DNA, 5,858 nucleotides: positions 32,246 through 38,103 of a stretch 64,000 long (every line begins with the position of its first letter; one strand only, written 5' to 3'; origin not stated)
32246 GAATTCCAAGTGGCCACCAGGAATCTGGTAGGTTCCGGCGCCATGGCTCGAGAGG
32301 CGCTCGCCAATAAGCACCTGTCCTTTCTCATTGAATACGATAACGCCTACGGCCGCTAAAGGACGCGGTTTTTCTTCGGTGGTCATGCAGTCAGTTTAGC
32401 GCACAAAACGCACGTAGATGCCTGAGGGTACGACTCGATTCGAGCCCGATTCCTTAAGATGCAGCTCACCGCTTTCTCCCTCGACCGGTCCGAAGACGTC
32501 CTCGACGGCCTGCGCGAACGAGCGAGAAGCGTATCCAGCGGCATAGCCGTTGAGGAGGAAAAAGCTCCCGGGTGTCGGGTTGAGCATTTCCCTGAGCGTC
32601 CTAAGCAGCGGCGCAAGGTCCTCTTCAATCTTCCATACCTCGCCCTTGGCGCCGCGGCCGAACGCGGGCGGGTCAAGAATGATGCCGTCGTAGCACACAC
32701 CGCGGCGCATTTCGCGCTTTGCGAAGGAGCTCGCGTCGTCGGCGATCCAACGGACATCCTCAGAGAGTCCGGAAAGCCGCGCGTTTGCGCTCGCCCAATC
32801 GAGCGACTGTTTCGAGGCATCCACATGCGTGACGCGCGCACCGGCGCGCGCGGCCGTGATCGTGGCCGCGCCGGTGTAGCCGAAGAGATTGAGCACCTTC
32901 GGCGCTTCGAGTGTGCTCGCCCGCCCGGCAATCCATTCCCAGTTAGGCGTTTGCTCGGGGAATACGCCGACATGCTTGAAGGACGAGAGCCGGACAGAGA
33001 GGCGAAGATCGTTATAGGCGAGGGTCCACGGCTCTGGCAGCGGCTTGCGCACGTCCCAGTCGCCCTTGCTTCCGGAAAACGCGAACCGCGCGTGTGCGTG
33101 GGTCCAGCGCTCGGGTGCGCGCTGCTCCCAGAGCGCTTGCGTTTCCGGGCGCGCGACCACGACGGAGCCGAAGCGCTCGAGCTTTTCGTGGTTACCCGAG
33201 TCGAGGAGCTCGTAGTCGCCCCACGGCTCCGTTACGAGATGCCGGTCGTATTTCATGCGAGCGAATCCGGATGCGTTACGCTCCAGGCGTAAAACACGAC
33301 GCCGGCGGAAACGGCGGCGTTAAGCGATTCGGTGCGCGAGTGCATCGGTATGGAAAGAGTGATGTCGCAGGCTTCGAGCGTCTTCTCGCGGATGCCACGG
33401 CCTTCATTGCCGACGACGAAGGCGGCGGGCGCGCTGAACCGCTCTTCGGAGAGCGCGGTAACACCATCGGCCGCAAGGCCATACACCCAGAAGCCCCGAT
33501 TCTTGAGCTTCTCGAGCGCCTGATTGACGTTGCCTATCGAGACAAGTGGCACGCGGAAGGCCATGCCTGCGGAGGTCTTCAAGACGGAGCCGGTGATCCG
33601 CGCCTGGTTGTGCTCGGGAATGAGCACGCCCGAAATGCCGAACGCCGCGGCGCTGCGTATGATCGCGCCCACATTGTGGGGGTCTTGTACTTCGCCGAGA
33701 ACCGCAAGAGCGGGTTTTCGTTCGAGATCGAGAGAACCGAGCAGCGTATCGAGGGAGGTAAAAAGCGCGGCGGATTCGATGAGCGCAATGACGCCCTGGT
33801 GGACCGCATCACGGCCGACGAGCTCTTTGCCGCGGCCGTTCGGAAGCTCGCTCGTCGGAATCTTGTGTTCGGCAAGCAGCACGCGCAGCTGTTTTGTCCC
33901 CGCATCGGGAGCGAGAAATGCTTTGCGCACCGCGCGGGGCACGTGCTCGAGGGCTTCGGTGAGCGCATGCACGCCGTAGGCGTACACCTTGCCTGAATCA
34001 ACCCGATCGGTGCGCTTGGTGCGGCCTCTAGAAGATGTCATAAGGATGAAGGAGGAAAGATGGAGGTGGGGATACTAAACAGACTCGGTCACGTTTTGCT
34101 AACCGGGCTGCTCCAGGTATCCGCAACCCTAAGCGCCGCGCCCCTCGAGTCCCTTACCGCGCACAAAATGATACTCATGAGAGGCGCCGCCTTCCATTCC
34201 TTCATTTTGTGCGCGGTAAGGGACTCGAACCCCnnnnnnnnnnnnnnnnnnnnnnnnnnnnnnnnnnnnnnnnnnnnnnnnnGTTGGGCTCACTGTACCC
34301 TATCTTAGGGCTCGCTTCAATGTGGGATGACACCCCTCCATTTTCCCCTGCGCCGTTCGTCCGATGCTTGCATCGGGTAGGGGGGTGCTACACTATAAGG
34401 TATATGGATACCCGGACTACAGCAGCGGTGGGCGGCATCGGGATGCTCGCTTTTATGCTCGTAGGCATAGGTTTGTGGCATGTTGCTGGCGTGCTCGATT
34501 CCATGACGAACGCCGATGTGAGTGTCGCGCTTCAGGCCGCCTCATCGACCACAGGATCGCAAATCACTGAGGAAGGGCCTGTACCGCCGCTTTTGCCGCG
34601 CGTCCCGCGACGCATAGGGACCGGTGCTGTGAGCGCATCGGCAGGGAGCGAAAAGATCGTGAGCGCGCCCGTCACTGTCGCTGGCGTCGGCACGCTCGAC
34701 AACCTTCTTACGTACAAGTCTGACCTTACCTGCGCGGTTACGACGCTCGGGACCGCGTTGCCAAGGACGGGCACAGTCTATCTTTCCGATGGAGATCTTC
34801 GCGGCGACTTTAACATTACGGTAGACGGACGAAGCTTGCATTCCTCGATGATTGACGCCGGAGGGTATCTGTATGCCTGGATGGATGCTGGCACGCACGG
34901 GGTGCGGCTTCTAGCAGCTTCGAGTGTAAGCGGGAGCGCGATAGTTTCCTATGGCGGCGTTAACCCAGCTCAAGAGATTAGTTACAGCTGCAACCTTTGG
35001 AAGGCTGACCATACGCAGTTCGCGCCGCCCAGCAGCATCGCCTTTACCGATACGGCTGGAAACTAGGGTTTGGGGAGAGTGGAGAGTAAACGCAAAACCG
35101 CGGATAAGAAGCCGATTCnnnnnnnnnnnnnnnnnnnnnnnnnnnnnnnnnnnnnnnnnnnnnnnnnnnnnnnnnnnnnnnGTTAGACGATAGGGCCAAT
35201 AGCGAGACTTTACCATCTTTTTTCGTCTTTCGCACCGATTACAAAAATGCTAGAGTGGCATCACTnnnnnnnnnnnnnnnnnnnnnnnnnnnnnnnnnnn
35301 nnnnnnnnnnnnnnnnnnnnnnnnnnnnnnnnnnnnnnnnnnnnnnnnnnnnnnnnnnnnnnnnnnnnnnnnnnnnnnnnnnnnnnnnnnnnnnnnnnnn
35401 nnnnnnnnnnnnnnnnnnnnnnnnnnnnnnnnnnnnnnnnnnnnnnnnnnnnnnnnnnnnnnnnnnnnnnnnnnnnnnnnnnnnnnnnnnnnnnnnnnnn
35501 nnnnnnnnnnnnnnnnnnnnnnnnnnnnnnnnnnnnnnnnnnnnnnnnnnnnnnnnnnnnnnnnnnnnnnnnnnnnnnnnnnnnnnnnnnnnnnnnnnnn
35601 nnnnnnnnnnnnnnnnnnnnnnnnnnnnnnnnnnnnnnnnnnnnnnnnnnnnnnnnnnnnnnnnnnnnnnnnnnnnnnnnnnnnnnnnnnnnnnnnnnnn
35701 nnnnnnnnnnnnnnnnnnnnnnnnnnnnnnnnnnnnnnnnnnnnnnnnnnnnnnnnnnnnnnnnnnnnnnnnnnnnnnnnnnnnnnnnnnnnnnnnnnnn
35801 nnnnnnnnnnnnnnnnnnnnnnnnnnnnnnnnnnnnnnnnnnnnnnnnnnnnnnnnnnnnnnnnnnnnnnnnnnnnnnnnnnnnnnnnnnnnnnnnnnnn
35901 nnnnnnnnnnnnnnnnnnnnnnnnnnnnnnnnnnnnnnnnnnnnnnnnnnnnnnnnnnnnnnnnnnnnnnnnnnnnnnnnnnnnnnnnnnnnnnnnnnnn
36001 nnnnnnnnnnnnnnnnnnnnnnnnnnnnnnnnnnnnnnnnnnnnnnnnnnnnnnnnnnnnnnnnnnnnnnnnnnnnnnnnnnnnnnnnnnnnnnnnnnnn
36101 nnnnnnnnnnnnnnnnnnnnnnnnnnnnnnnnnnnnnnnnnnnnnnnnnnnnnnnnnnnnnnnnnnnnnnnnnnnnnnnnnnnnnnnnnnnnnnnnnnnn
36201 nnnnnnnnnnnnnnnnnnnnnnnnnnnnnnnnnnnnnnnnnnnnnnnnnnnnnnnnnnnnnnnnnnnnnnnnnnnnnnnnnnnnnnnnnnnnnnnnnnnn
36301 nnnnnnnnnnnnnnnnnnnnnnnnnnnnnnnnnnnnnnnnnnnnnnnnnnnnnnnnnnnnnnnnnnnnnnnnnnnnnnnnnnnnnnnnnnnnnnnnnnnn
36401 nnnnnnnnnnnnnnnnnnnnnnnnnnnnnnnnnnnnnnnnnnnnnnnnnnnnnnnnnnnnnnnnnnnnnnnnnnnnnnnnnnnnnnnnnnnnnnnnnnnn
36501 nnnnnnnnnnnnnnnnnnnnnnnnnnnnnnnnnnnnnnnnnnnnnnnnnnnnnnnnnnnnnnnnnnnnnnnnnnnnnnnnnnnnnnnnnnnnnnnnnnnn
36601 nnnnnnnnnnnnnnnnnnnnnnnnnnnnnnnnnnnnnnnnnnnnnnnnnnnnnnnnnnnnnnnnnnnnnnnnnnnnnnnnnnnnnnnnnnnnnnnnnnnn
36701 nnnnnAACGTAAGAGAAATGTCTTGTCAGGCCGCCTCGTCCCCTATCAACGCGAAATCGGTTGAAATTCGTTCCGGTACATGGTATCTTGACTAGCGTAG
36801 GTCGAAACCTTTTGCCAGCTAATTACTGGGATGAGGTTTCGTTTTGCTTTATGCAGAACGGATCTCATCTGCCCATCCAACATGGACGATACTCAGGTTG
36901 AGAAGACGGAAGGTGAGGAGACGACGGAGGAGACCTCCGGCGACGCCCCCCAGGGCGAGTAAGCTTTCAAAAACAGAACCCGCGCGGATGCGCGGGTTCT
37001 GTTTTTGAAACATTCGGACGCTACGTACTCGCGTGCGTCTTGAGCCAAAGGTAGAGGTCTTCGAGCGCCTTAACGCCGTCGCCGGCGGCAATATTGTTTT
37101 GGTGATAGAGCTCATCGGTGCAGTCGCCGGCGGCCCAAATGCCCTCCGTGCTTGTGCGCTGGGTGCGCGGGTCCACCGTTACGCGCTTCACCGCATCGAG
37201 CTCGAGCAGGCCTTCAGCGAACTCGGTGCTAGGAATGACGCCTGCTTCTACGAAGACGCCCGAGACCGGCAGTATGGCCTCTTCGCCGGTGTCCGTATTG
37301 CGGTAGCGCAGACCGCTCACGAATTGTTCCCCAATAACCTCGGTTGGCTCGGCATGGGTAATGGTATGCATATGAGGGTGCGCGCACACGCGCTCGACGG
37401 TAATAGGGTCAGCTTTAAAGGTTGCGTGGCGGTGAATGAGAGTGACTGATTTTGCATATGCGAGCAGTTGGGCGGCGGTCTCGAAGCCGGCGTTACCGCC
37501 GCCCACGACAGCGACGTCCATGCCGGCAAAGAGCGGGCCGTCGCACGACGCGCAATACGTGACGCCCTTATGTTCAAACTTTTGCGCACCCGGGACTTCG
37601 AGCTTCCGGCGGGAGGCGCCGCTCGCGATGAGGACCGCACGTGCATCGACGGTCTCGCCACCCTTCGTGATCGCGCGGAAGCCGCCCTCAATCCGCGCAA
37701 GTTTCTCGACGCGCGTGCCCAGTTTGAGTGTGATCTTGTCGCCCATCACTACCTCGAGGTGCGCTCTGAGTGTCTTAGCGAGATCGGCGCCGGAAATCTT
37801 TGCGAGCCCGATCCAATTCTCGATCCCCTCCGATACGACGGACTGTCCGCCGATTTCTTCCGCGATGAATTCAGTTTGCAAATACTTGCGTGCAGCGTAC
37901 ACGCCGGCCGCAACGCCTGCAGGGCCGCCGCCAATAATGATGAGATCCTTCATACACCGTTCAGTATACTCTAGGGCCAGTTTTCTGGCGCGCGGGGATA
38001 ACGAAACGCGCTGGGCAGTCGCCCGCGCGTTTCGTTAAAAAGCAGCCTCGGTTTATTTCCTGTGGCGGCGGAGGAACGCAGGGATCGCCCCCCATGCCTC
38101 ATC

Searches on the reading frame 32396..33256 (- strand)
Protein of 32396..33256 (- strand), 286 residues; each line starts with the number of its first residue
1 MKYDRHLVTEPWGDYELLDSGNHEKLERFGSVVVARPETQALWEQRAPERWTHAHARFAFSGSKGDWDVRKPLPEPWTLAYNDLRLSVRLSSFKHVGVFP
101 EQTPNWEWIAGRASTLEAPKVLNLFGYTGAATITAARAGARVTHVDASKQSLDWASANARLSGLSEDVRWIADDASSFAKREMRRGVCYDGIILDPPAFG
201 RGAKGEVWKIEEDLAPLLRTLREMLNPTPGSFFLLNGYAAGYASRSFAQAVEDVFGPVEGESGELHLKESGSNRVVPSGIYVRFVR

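Call 21: search_protein_families(library=pfam, proteins=[window:32396-33256:-], max_evalue=0.001)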
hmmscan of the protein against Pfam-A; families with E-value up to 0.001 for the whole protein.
window:32396-33256:- (286 aa): 4 families
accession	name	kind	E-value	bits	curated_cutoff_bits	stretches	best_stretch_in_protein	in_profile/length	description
PF10672.15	Methyltrans_SAM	-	1.1e-11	44.9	27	1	57-228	68-231/286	S-adenosylmethionine-dependent methyltransferase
PF09445.16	Methyltransf_15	-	4e-06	27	22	1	120-216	3-100/165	RNA cap guanine-N2 methyltransferase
PF03602.21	Cons_hypoth95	-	7.3e-06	26.2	24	1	108-197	35-122/182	Conserved hypothetical protein 95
PF13649.12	Methyltransf_25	-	0.00022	22.3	27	1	128-180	8-60/97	Methyltransferase domain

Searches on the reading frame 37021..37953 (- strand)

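Call 21: search_protein_families(library=pfam, proteins=[window:37021-37953:-], max_evalue=0.001)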
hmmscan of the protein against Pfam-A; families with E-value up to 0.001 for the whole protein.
window:37021-37953:- (310 aa): 13 families
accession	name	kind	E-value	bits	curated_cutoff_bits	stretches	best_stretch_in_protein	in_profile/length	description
PF07992.20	Pyr_redox_2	-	1.1e-41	143.6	26.1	1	2-289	1-287/291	Pyridine nucleotide-disulphide oxidoreductase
PF13738.12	Pyr_redox_3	-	7.2e-23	81.7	30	1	67-276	89-305/305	Pyridine nucleotide-disulphide oxidoreductase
PF00070.33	Pyr_redox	-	2.3e-09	38.1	22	1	147-210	2-70/82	Pyridine nucleotide-disulphide oxidoreductase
PF03486.20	HI0933_like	-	6.9e-08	32.7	50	0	146-177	2-33/244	HI0933-like protein Rossmann domain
PF01266.30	DAO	-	2.1e-07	31.3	27.9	0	146-177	1-32/353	FAD dependent oxidoreductase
PF01134.28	GIDA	-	4e-07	29.9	22.1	0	146-178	1-29/391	Glucose inhibited division protein A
PF12831.13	FAD_oxidored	-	5.5e-07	29.7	27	1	3-39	1-39/416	FAD dependent oxidoreductase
PF05834.18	Lycopene_cycl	-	1.9e-06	27.7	23.4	0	76-126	103-155/380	Lycopene cyclase protein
PF00890.30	FAD_binding_2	-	6.1e-06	26.1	20.4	0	3-45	1-45/414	FAD binding domain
PF01494.25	FAD_binding_3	-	5.4e-05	23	22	0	145-181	2-38/349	FAD binding domain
PF01946.23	Thi4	-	5.4e-05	23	26.2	0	2-33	18-50/235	Thi4 family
PF13454.12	NAD_binding_9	-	0.00033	21.1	21.8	0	66-112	107-153/155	FAD-NAD(P)-binding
PF13450.12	NAD_binding_8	-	0.00039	21.1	21.9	0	149-177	1-29/68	NAD(P)-binding Rossmann-like domain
